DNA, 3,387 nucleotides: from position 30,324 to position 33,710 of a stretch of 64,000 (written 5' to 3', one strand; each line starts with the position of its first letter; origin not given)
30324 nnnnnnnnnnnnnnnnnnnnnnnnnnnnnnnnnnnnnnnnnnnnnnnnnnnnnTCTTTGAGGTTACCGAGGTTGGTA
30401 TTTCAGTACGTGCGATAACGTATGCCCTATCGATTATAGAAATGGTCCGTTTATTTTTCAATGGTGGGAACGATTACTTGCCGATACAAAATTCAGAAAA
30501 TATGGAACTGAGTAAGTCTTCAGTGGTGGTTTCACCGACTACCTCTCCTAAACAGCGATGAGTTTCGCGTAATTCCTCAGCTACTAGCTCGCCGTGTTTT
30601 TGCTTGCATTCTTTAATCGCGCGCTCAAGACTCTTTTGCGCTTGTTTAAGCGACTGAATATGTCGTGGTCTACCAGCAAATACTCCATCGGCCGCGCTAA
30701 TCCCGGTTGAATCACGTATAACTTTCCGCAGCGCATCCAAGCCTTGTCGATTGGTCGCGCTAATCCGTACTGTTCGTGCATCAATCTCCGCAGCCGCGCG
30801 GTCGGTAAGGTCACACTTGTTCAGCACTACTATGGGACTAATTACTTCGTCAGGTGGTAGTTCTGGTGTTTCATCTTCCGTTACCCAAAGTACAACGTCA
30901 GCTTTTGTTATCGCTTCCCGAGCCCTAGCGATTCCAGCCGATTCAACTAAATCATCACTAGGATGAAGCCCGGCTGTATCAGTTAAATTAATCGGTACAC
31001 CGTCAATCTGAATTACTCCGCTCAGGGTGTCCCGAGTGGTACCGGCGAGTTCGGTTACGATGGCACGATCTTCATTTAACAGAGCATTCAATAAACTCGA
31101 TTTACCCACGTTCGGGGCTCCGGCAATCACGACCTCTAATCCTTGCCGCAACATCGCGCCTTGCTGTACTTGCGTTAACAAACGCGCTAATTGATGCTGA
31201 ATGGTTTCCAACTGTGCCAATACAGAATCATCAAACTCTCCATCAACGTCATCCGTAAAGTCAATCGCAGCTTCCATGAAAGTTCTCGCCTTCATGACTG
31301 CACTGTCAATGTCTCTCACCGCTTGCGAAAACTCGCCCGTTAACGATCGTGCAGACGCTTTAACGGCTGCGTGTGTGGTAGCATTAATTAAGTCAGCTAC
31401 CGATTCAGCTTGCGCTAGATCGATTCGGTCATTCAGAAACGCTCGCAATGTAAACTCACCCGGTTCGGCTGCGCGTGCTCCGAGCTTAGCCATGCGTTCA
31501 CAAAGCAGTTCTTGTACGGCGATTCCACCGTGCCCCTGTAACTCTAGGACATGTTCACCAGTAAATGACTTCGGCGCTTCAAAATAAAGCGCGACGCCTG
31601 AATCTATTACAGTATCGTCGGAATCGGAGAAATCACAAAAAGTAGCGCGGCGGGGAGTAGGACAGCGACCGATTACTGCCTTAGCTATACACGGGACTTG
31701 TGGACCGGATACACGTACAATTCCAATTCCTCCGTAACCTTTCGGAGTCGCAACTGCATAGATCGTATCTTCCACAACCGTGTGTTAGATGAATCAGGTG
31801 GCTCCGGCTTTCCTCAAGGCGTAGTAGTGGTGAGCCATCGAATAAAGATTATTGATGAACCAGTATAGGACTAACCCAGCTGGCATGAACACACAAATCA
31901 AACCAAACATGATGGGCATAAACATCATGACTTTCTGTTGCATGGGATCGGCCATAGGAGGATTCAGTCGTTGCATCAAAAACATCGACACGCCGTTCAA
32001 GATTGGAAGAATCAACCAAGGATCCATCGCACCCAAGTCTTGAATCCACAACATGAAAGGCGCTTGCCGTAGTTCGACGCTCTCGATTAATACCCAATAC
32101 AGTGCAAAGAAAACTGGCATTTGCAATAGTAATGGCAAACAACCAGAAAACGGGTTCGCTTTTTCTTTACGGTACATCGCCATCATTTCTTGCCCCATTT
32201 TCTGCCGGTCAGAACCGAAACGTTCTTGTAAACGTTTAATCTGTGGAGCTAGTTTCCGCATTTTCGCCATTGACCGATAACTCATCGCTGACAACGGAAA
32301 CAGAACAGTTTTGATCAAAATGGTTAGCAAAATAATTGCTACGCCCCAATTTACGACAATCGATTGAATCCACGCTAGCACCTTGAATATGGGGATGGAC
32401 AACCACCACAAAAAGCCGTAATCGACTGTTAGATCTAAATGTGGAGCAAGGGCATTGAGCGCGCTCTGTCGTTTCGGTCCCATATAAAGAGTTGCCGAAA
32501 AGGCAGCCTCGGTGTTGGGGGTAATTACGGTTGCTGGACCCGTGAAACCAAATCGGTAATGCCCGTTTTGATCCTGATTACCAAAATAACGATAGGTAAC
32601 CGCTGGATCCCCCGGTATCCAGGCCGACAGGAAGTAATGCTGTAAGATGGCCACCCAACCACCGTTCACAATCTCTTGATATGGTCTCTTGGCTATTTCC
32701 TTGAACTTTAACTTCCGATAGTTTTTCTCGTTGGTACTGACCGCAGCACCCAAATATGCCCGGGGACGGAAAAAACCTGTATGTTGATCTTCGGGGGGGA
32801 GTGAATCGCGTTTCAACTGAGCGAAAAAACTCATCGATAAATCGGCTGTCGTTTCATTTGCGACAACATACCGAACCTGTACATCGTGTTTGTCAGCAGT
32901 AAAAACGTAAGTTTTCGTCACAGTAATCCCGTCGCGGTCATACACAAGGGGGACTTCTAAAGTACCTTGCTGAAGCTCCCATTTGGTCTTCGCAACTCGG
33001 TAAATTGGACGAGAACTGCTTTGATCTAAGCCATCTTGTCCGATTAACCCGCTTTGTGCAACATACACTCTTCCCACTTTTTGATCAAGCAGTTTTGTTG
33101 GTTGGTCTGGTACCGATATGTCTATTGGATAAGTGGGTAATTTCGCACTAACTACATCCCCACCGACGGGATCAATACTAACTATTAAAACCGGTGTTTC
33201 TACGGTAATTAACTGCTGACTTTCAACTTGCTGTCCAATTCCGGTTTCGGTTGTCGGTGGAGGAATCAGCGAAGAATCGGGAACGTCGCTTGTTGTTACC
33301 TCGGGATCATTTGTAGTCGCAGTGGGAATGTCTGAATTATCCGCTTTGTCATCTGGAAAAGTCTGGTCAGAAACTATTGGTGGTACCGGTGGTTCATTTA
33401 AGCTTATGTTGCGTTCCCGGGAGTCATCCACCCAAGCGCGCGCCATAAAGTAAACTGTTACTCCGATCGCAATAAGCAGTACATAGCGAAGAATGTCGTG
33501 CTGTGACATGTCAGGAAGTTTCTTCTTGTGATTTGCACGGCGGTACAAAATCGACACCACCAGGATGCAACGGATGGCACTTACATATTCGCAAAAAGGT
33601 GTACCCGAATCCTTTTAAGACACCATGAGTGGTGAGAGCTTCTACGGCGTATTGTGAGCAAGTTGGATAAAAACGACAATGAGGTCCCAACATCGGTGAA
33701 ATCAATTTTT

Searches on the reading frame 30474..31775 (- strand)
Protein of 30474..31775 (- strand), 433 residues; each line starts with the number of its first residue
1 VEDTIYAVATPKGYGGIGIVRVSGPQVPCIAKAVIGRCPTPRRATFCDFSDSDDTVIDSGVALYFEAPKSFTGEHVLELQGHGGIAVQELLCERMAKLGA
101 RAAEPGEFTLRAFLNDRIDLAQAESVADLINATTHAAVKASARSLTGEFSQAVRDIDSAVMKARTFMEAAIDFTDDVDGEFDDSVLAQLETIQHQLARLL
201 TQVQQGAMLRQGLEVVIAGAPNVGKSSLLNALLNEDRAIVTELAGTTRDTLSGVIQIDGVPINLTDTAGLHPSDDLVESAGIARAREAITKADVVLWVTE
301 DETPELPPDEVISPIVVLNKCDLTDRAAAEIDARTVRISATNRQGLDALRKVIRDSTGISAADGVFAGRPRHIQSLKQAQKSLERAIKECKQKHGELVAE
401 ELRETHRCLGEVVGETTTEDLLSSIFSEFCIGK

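Call 87: search_protein_families(library=pfam, proteins=[window:30474-31775:-], max_evalue=1e-10)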
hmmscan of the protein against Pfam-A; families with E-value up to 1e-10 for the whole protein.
window:30474-31775:- (433 aa): 3 families
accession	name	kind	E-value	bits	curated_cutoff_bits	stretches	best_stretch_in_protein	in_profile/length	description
PF12631.12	MnmE_helical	-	5.3e-52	177.4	40.1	1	120-430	1-211/211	MnmE helical domain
PF10396.14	TrmE_N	-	1.1e-36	126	29.8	1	4-117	1-117/117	GTP-binding protein TrmE N-terminus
PF01926.29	MMR_HSR1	-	3e-23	82.5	21.9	1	214-302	1-87/113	50S ribosome-binding GTPase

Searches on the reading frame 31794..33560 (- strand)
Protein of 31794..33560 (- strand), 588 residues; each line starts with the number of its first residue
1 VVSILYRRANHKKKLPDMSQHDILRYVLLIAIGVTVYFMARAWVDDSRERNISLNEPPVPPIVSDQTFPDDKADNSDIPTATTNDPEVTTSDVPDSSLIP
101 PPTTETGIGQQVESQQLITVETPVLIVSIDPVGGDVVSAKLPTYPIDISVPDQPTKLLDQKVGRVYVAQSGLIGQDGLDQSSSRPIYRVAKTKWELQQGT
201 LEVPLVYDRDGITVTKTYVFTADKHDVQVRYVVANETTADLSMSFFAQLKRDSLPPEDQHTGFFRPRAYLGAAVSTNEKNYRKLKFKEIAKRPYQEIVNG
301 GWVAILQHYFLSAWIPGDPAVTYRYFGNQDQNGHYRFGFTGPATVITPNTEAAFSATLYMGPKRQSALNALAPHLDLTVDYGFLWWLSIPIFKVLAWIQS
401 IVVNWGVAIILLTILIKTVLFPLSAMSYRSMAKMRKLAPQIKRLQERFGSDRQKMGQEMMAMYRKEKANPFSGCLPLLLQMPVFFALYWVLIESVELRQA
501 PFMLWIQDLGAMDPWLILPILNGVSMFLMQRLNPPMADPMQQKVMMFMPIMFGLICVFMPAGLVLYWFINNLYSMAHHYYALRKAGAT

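Call 87: search_protein_families(library=pfam, proteins=[window:31794-33560:-], max_evalue=1e-10)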
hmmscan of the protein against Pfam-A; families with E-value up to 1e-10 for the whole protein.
window:31794-33560:- (588 aa): 2 families
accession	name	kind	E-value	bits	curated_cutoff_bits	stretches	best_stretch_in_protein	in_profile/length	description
PF14849.12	YidC_periplas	-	1.3e-76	258.7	24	1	118-393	2-282/283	YidC periplasmic domain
PF02096.25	60KD_IMP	-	3.9e-61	206.2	35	1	405-581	1-161/163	60Kd inner membrane protein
